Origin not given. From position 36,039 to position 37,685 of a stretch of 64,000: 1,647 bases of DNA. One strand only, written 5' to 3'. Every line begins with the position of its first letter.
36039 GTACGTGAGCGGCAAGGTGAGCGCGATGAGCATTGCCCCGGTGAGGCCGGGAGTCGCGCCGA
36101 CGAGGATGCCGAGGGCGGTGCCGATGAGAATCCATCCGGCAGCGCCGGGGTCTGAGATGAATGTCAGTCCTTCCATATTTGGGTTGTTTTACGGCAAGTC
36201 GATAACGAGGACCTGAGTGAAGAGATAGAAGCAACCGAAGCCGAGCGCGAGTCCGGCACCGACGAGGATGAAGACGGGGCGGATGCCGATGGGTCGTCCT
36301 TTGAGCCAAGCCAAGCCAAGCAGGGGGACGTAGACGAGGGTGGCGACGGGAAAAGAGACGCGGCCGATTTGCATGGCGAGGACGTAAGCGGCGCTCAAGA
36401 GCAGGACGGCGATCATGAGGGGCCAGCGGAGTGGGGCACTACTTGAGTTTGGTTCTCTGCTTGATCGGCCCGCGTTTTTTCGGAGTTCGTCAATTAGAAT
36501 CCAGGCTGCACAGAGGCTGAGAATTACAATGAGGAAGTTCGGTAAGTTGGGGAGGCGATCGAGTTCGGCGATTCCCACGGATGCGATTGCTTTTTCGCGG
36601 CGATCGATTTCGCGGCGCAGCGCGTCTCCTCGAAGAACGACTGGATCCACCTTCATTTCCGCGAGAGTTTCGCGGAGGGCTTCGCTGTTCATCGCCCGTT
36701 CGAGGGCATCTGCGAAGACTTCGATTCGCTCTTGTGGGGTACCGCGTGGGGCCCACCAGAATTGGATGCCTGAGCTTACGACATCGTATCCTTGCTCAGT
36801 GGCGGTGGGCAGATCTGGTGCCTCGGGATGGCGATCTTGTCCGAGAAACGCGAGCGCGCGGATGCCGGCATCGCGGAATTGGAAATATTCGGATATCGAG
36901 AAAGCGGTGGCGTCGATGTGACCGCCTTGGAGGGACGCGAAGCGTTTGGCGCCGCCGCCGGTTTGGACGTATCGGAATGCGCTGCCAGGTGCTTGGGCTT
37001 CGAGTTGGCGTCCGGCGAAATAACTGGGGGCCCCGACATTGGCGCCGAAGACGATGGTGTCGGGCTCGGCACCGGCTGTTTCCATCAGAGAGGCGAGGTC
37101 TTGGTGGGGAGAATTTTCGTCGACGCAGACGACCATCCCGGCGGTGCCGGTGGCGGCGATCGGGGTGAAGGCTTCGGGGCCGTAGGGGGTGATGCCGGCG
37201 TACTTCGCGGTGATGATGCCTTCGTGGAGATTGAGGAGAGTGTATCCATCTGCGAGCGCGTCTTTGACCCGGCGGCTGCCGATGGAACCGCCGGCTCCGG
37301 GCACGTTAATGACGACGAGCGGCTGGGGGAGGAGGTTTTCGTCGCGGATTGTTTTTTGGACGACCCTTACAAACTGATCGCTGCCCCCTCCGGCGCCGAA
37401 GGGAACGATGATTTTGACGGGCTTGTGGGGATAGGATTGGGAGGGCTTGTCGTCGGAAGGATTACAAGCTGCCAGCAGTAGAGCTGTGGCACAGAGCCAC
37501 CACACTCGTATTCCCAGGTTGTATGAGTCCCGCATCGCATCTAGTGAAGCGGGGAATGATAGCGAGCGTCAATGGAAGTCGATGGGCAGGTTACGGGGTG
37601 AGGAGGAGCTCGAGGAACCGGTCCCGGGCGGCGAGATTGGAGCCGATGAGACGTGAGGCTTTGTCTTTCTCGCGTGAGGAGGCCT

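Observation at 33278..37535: TTT transporter operon translationally coupled to a leaderless (cytoplasmic) sulfatase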

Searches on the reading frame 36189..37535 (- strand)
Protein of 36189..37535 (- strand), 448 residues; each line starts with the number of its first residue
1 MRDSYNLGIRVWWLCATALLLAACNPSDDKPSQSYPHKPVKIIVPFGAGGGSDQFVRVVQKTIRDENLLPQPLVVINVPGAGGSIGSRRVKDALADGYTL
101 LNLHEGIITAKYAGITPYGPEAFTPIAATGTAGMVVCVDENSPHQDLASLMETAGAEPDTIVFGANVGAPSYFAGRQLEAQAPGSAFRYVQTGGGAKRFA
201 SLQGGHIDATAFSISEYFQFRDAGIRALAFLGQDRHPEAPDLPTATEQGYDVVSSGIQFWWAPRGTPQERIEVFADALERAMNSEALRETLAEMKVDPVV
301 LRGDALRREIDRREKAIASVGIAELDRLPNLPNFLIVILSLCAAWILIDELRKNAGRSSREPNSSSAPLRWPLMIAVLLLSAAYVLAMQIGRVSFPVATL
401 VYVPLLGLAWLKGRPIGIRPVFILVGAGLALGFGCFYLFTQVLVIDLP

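Call 4: search_protein_families(library=pfam, proteins=[window:36189-37535:-])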
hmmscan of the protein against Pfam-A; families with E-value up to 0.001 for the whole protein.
window:36189-37535:- (448 aa): 2 families
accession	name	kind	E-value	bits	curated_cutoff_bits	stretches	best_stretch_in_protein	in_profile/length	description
PF03401.19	TctC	-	5.3e-28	98.8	27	1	56-307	2-255/274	Tripartite tricarboxylate transporter family receptor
PF07331.16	TctB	-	3.3e-10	40.7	29.1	1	331-448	32-137/137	Tripartite tricarboxylate transporter TctB family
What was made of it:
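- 36189..37535 (-): tctC-tctB fusion gene (448 aa): periplasmic solute-binding protein tethered to the small membrane subunit. Pfam TctC 56-307 and TctB 331-448 (call 4).
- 36192..36545 (-): TctB-like membrane part (residues 331-448, four helices); the TctC domain takes the place of TctB helix 1. Pfam TctB profile positions 32-137 of 137 (call 4).
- Checked: tctC-tctB fusion: ORF 37535..36189 (-), 448 aa. Pfam TctC covers residues 56-307 (E 5e-28) and TctB covers 331-448 (E 3e-10) (call 4).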

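Call 40: search_protein_families(library=ncbifam, proteins=[window:36189-37535:-], max_evalue=0.00001)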
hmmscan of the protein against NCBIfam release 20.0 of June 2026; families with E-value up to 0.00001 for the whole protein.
window:36189-37535:- (448 aa): 0 families

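Call 69: find_homologous_proteins(query=window:36189-37535:-, max_evalue=1e-20)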
Query window:36189-37535:- (448 aa): 951 proteins with E <= 1e-20 among 8000 candidates; the best 120 are listed.
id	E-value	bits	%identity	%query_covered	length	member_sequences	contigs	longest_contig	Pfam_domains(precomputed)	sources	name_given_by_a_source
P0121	4.8e-291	983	100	98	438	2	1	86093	PF07331.17,PF03401.19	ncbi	ncbi:MAG: tripartite tricarboxylate transporter substrate-binding protein [Verrucomicrobiota bacteri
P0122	2.3e-251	852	89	96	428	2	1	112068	PF07331.17,PF03401.19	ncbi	ncbi:MAG: tripartite tricarboxylate transporter substrate-binding protein [Verrucomicrobiota bacteri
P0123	4.6e-161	555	60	93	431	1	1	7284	PF07331.17,PF03401.19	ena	-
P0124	9.7e-132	458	51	94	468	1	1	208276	PF07331.17,PF03401.19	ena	-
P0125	1.4e-131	458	49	98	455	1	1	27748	PF07331.17,PF03401.19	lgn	-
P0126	1.5e-130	454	51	96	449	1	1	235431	PF07331.17,PF03401.19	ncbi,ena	-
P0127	1.6e-130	454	51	96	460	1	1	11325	PF07331.17,PF03401.19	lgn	-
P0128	1.7e-130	454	51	97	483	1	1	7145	PF07331.17,PF03401.19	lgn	-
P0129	5.4e-130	452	50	93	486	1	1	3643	PF07331.17,PF03401.19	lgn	-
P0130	1.6e-129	451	49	98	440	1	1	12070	PF07331.17,PF03401.19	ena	-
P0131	2.1e-129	450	50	94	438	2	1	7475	PF07331.17,PF03401.19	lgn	-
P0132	4.1e-129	450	49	95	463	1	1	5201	PF07331.17,PF03401.19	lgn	-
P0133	6.8e-129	449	48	98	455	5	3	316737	PF07331.17,PF03401.19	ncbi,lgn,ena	-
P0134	6.9e-129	449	50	93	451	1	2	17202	PF07331.17,PF03401.19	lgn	-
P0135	1.0e-128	448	49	98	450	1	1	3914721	PF07331.17,PF03401.19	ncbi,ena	-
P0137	1.6e-128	448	48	97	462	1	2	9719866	PF07331.17,PF03401.19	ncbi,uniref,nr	ncbi:tripartite tricarboxylate transporter substrate-binding protein [Stieleria varia]|uniref:Tripar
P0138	2.4e-128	447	52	94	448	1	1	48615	PF07331.17,PF03401.19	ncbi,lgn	ncbi:MAG: tripartite tricarboxylate transporter substrate-binding protein [Planctomycetota bacterium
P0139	3.0e-128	447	52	92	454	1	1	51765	PF07331.17,PF03401.19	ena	-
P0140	3.4e-128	446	49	98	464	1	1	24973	PF07331.17,PF03401.19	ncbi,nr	ncbi:MAG: tripartite tricarboxylate transporter TctB family protein [Planctomycetales bacterium]|nr:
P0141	3.5e-128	446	47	96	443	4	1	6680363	PF07331.17,PF03401.19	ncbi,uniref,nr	ncbi:tripartite tricarboxylate transporter substrate binding protein [Rubinisphaera italica]|uniref:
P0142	5.5e-128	446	50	98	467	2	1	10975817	PF07331.17,PF03401.19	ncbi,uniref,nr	ncbi:Bug family tripartite tricarboxylate transporter substrate binding protein [Stieleria neptunia]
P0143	5.7e-128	446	49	98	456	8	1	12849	PF07331.17,PF03401.19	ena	-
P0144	6.7e-128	446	50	98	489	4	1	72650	PF07331.17,PF03401.19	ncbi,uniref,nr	ncbi:tripartite tricarboxylate transporter substrate binding protein [Stieleria sp. ICT_E10.1]|unire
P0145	8.1e-128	445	49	99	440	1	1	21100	PF07331.17,PF03401.19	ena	-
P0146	1.4e-127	445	50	93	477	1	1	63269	PF07331.17,PF03401.19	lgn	-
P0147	1.5e-127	444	49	97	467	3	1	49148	PF07331.17,PF03401.19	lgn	-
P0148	2.1e-127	444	49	96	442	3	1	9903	PF07331.17,PF03401.19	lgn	-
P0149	2.2e-127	444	49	98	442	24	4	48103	PF07331.17,PF03401.19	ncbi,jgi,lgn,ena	jgi:tripartite-type tricarboxylate transporter receptor subunit TctC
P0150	6.7e-127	442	48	100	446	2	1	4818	PF07331.17,PF03401.19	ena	-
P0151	9.1e-127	442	49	98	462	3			PF07331.17,PF03401.19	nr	nr:tripartite tricarboxylate transporter substrate binding protein [Rhodopirellula sp. SM50]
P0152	9.3e-127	442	47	100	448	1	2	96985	PF07331.17,PF03401.19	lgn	-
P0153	1.2e-126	441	48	98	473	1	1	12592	PF07331.17,PF03401.19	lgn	-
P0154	1.3e-126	441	48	98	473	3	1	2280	PF07331.17,PF03401.19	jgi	-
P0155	1.3e-126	441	49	96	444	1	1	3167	PF07331.17,PF03401.19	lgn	-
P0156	1.5e-126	441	49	95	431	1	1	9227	PF07331.17,PF03401.19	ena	-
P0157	1.5e-126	441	48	97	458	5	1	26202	PF07331.17,PF03401.19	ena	-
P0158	2.6e-126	440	47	96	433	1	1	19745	PF07331.17,PF03401.19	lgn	-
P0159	4.5e-126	439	48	93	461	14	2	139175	PF07331.17,PF03401.19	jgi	jgi:tripartite-type tricarboxylate transporter receptor subunit TctC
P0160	5.6e-126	439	50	92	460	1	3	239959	PF07331.17,PF03401.19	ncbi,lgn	-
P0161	7.9e-126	439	50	100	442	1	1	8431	PF07331.17,PF03401.19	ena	-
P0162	8.9e-126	439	50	98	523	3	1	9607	PF07331.17,PF03401.19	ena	-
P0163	9.7e-126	438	49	95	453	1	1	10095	PF07331.17,PF03401.19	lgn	-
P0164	1.0e-125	438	50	93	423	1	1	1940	PF07331.17,PF03401.19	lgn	-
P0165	1.3e-125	438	50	92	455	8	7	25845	PF07331.17,PF03401.19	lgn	-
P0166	1.4e-125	438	48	93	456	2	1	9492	PF07331.17,PF03401.19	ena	-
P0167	1.5e-125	438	48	98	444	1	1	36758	PF07331.17,PF03401.19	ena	-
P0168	1.7e-125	438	48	93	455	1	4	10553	PF07331.17,PF03401.19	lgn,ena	-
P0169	1.9e-125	437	49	95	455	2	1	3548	PF07331.17,PF03401.19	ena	-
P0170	2.3e-125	437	49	97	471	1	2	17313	PF07331.17,PF03401.19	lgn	-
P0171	2.4e-125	437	49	94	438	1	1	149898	PF07331.17,PF03401.19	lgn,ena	-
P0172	5.1e-125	436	47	97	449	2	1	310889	PF07331.17,PF03401.19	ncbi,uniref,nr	ncbi:tripartite tricarboxylate transporter substrate binding protein [Rhodopirellula sp. JC639]|unir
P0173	5.9e-125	436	47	96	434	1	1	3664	PF07331.17,PF03401.19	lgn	-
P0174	6.3e-125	436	50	96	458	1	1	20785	PF07331.17,PF03401.19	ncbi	-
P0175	8.4e-125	435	47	98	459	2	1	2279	PF07331.17,PF03401.19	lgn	-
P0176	8.9e-125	435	50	96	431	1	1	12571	PF07331.17,PF03401.19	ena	-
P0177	1.2e-124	435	49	94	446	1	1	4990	PF07331.17,PF03401.19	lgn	-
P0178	1.4e-124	435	50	94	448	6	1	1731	PF07331.17,PF03401.19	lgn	-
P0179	1.7e-124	434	48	93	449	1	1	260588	PF07331.17,PF03401.19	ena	-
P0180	2.0e-124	434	49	93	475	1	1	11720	PF07331.17,PF03401.19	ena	-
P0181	2.1e-124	434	50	95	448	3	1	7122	PF07331.17,PF03401.19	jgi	jgi:tripartite-type tricarboxylate transporter receptor subunit TctC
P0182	2.4e-124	434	49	96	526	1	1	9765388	PF07331.17,PF03401.19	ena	-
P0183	3.4e-124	433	50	97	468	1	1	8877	PF07331.17,PF03401.19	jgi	jgi:tripartite-type tricarboxylate transporter receptor subunit TctC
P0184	4.1e-124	433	48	96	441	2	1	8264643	PF07331.17,PF03401.19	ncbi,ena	-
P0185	4.2e-124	433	49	97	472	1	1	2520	PF07331.17,PF03401.19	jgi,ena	-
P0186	6.2e-124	432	48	97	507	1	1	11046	PF07331.17,PF03401.19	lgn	-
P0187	7.5e-124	432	48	94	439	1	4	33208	PF07331.17,PF03401.19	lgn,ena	-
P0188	7.8e-124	432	46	96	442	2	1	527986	PF07331.17,PF03401.19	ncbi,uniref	ncbi:tripartite tricarboxylate transporter substrate binding protein [Thalassoglobus sp. JC818]|unir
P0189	8.0e-124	432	45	99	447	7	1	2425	PF07331.17,PF03401.19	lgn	-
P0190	8.4e-124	432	48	96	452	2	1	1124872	PF07331.17,PF03401.19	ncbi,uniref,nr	ncbi:tripartite tricarboxylate transporter substrate-binding protein [Rubripirellula reticaptiva]|un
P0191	1.0e-123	432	47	99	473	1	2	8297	PF07331.17,PF03401.19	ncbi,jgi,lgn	ncbi:MAG: tripartite-type tricarboxylate transporter receptor subunit TctC [Mariniblastus sp.]|jgi:t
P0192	1.1e-123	432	47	98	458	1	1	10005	PF07331.17,PF03401.19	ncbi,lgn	ncbi:MAG: tripartite tricarboxylate transporter substrate-binding protein [Rubripirellula sp.]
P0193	1.1e-123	432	50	93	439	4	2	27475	PF07331.17,PF03401.19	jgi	jgi:putative tricarboxylic transport membrane protein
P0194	1.5e-123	431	47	97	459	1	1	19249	PF07331.17,PF03401.19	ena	-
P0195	1.6e-123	431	49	97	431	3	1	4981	PF07331.17,PF03401.19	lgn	-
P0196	3.2e-123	430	47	97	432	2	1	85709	PF07331.17,PF03401.19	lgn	-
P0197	3.7e-123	430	46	98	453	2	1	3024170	PF07331.17,PF03401.19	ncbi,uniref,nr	ncbi:tripartite tricarboxylate transporter substrate binding protein [Thalassoglobus neptunius]|unir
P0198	4.6e-123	430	49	94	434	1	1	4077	PF07331.17,PF03401.19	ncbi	-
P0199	5.8e-123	429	48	97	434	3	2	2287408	PF07331.17,PF03401.19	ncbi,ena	-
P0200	6.4e-123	429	51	94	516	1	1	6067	PF07331.17,PF03401.19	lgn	-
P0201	7.1e-123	429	48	93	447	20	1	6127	PF07331.17,PF03401.19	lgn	-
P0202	8.1e-123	429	49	96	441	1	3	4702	PF07331.17,PF03401.19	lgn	-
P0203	9.2e-123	429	49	97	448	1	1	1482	PF07331.17,PF03401.19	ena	-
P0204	1.4e-122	428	47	95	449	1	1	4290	PF07331.17,PF03401.19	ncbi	-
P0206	3.4e-122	427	49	93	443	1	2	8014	PF07331.17,PF03401.19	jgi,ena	jgi:tripartite-type tricarboxylate transporter receptor subunit TctC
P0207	3.7e-122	427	48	96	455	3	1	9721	PF07331.17,PF03401.19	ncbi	-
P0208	4.1e-122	426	48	94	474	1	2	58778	PF07331.17,PF03401.19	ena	-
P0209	4.7e-122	426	50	94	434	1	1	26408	PF07331.17,PF03401.19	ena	-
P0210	5.8e-122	426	49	96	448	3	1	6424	PF07331.17,PF03401.19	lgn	-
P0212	9.4e-122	425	49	97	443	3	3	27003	PF07331.17,PF03401.19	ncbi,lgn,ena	-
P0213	9.8e-122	425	46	96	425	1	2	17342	PF07331.17,PF03401.19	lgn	-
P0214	1.1e-121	425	47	96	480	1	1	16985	PF07331.17,PF03401.19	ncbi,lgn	-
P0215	1.2e-121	425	52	91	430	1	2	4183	PF07331.17,PF03401.19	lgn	-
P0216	1.8e-121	424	49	92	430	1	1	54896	PF07331.17,PF03401.19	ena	-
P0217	2.5e-121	424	48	98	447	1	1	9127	PF07331.17,PF03401.19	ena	-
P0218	3.4e-121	423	47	97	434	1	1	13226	PF07331.17,PF03401.19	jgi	-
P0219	3.5e-121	423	48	93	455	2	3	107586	PF07331.17,PF03401.19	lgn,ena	-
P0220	5.7e-121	423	48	97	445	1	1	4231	PF07331.17,PF03401.19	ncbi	ncbi:MAG: tripartite tricarboxylate transporter substrate-binding protein [Maioricimonas sp. JB049]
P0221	7.9e-121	422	49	92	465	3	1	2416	PF07331.17,PF03401.19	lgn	-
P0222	8.1e-121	422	47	96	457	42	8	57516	PF07331.17,PF03401.19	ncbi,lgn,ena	-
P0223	9.8e-121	422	46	96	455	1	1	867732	PF07331.17,PF03401.19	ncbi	ncbi:MAG: tripartite tricarboxylate transporter substrate-binding protein [Pirellulaceae bacterium]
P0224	1.8e-120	421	48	97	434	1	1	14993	PF07331.17,PF03401.19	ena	-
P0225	2.2e-120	421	46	100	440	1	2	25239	PF07331.17,PF03401.19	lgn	-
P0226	2.5e-120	421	49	92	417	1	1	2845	PF07331.17,PF03401.19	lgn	-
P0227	2.8e-120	420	46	97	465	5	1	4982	PF07331.17,PF03401.19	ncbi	-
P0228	6.7e-120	419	46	98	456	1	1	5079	PF07331.17,PF03401.19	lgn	-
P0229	6.9e-120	419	47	94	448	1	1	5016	PF07331.17,PF03401.19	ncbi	-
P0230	7.3e-120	419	45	96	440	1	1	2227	PF07331.17,PF03401.19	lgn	-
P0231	8.4e-120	419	49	97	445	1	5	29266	PF07331.17,PF03401.19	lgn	-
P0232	1.0e-119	419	45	98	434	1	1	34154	PF07331.17,PF03401.19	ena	-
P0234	2.8e-119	417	49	93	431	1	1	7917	PF07331.17,PF03401.19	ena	-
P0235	3.1e-119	417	47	96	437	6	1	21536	PF07331.17,PF03401.19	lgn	-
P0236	3.3e-119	417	47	96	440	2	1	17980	PF07331.17,PF03401.19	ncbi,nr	ncbi:tripartite tricarboxylate transporter substrate-binding protein [bacterium]|nr:tripartite trica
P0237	3.6e-119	417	48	96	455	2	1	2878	PF07331.17,PF03401.19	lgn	-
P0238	8.5e-119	416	44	97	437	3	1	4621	PF07331.17,PF03401.19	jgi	-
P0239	1.1e-118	415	48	94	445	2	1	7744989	PF07331.17,PF03401.19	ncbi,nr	ncbi:tripartite tricarboxylate transporter substrate binding protein [Maioricimonas rarisocia]|nr:tr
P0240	1.1e-118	415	47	96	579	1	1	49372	PF07331.17,PF03401.19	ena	-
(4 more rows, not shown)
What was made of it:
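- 36189..37535 (-): Nearly all of the 120 listed homologues carry both Pfam domains (call 69).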

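Call 70: find_encoding_contigs(protein=P0137, flank=5000, max_places=1)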
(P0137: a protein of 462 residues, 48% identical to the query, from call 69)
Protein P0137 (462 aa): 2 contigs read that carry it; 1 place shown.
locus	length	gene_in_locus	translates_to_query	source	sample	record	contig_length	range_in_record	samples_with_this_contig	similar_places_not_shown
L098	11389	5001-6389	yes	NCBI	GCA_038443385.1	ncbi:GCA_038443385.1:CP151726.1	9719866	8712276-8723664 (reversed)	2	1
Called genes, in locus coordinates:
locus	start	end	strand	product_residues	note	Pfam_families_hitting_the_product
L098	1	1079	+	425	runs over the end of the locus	PF13360:PQQ_2 (weak), PF25293:Beta-prop_EMC1_N (faint), PF01011:PQQ (faint), PF13360:PQQ_2, PF13570:Beta-prop_ACSF4, PF13360:PQQ_2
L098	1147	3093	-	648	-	PF03629:SASA, PF13364:BetaGal_ABD2 (faint), PF03629:SASA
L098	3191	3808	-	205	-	PF06439:3keto-disac_hyd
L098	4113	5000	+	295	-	PF20434:BD-FAE, PF07859:Abhydrolase_3 (faint)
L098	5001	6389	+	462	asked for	PF03401:TctC, PF07331:TctB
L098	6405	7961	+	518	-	PF01970:TctA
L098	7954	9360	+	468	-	PF00884:Sulfatase, PF01663:Phosphodiest (faint), PF02995:DUF229 (faint), PF16347:SGSH_C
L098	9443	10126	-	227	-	-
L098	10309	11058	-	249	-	PF21948:LplA-B_cat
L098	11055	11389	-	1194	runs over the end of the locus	PF12704:MacB_PCD (weak), PF02687:FtsX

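Call 71: find_encoding_contigs(protein=P0141, flank=5000, max_places=1)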
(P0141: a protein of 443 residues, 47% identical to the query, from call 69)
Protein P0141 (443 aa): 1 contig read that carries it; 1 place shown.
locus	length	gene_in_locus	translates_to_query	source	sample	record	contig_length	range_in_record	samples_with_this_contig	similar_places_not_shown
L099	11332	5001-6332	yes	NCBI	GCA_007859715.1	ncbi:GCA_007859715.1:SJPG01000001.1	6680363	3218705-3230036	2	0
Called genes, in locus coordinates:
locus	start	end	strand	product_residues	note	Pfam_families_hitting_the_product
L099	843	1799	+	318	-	PF07963:N_methyl, PF07596:SBP_bac_10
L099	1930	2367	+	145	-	-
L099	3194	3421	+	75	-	-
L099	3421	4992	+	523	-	PF13360:PQQ_2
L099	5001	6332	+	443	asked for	PF03401:TctC, PF07331:TctB (weak)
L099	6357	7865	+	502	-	PF01970:TctA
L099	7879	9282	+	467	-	PF00884:Sulfatase, PF01663:Phosphodiest (faint), PF02995:DUF229 (weak), PF16347:SGSH_C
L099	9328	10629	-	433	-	PF18943:DUF5690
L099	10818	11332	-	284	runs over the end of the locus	PF00702:Hydrolase, PF13419:HAD_2, PF13242:Hydrolase_like (faint)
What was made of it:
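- Looking up two fused TctCB proteins of cultured strains found tctA and the sulfatase downstream in both, Stieleria varia and Rubinisphaera italica (calls 70, 71).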

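Call 72: find_encoding_contigs(protein=P0197, flank=5000, max_places=1)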
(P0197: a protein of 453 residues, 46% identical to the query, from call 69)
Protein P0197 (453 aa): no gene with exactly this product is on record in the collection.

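Call 73: find_encoding_contigs(protein=P0239, flank=5000, max_places=1)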
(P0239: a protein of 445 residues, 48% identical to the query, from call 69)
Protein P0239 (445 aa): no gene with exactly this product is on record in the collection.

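Call 82: predict_structure(alignment_id=A1)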
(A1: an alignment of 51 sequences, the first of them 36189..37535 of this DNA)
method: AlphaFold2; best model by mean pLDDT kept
length: 448 residues; sequences in the alignment: 51
mean_pLDDT: 89.6   pTM: 0.76
mean pLDDT of the five models: 89.6, 89.5, 88.5, 87.3, 86.1
residues with pLDDT >= 90: 301; 70-90: 109; 50-70: 31; < 50: 7
segments of 3 or more residues with pLDDT < 50: 27-29, 446-448
pLDDT, mean of each block of 10 residues (from residue 1): 75 88 58 88 88 95 98 90 80 96 90 89 97 98 98 97 92 95 95 89 97 96 97 96 98 96 98 98 98 96 97 93 70 89 90 74 64 90 91 90 92 83 93 86 56
secondary structure, 60 per line:
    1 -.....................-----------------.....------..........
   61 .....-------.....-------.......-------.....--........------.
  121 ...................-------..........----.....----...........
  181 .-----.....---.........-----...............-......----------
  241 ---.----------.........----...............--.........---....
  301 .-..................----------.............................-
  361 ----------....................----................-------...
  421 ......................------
elements in order: H2-22 E40-44 H51-65 E73-77 H85-91 E99-103 H106-113 E123-139 H147-156 E161-165 H170-181 E187-191 H195-203 E209-213 H214-223 E225-230 E255-263 H268-282 H285-293 E297-301 H303-320 H331-359 H371-390 H395-410 H418-442
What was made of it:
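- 36189..37535 (-): AlphaFold2 model has mean pLDDT 89.6, with a binding-protein fold over residues 40-320 followed by four long helices at 331-359, 371-390, 395-410 and 418-442 (call 82).
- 36192..36545 (-): Model helices (call 82).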

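Call 85: fold_search(model_id=the predicted structure, library=pdb)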
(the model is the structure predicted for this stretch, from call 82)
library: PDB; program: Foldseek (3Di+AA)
matches with E <= 10: 1016; with E <= 0.001: 551
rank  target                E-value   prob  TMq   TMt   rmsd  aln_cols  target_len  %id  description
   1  4x9t                  5.2e-24  1.00  0.52  0.77   4.0       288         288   26  Crystal structure of a TctC solute binding protein from Polaromonas (Bpro_3516, Target EFI-510338), no ligand (released 2014-12-24)
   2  2f5x_B                3.3e-23  1.00  0.57  0.82   2.9       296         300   27  Structure of periplasmic binding protein BugD (released 2006-01-24)
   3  2f5x_A                4.4e-23  1.00  0.57  0.84   2.7       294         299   27  Structure of periplasmic binding protein BugD (released 2006-01-24)
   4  7ndr_C                5.2e-23  1.00  0.55  0.80   3.4       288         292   25  Crystal structure of TphC in an open conformation (released 2021-11-03)
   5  2qpq_A                7.8e-23  1.00  0.58  0.86   2.3       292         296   25  Structure of Bug27 from Bordetella pertussis (released 2007-08-21)
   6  7ndr_A                1.1e-22  1.00  0.56  0.83   3.0       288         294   25  Crystal structure of TphC in an open conformation (released 2021-11-03)
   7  6hke_A                1.3e-22  1.00  0.56  0.83   3.0       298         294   26  MatC (Rpa3494) from Rhodopseudomonas palustris with bound malate (released 2018-12-05)
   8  8hk9_A                2.6e-22  1.00  0.54  0.80   3.3       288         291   27  Apo-form of Periplasmic terephthalate binding protein (TBP) from Ideonella sakaiensis (released 2023-06-21)
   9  6hke_B                3.7e-22  1.00  0.56  0.82   3.1       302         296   25  MatC (Rpa3494) from Rhodopseudomonas palustris with bound malate (released 2018-12-05)
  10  2qpq_B                4.4e-22  1.00  0.57  0.85   2.5       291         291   23  Structure of Bug27 from Bordetella pertussis (released 2007-08-21)
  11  6hke_C                6.2e-22  1.00  0.56  0.83   3.0       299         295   26  MatC (Rpa3494) from Rhodopseudomonas palustris with bound malate (released 2018-12-05)
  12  7ndr_B                7.8e-22  1.00  0.56  0.83   2.9       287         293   25  Crystal structure of TphC in an open conformation (released 2021-11-03)
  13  8hka                  1.1e-21  1.00  0.56  0.82   2.9       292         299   27  TPA bound-form of Periplasmic terephthalate binding protein (TBP) from Ideonella sakaiensis (released 2023-06-21)
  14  2dvz                  1.9e-21  1.00  0.56  0.80   3.2       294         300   25  Structure of a periplasmic transporter (released 2006-11-07)
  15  8hkb                  3.1e-21  1.00  0.57  0.82   3.1       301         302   26  TPA bound-form of Periplasmic terephthalate binding protein (TBP) from Ideonella sakaiensis mutant K184D (released 2023-06-21)
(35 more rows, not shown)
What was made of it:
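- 36189..37535 (-): Foldseek TM-scores normalised to the target are 0.77-0.86 against all solved TctC/Bug proteins (call 85).
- On Tripartite tricarboxylate transporter (TC 2.A.80): Foldseek TM-scores normalised to the target are 0.77-0.86 against BugD, Bug27, TphC, MatC and AdpC (call 85).
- TTT binding proteins for aromatic acids exist, for example terephthalate (call 85).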
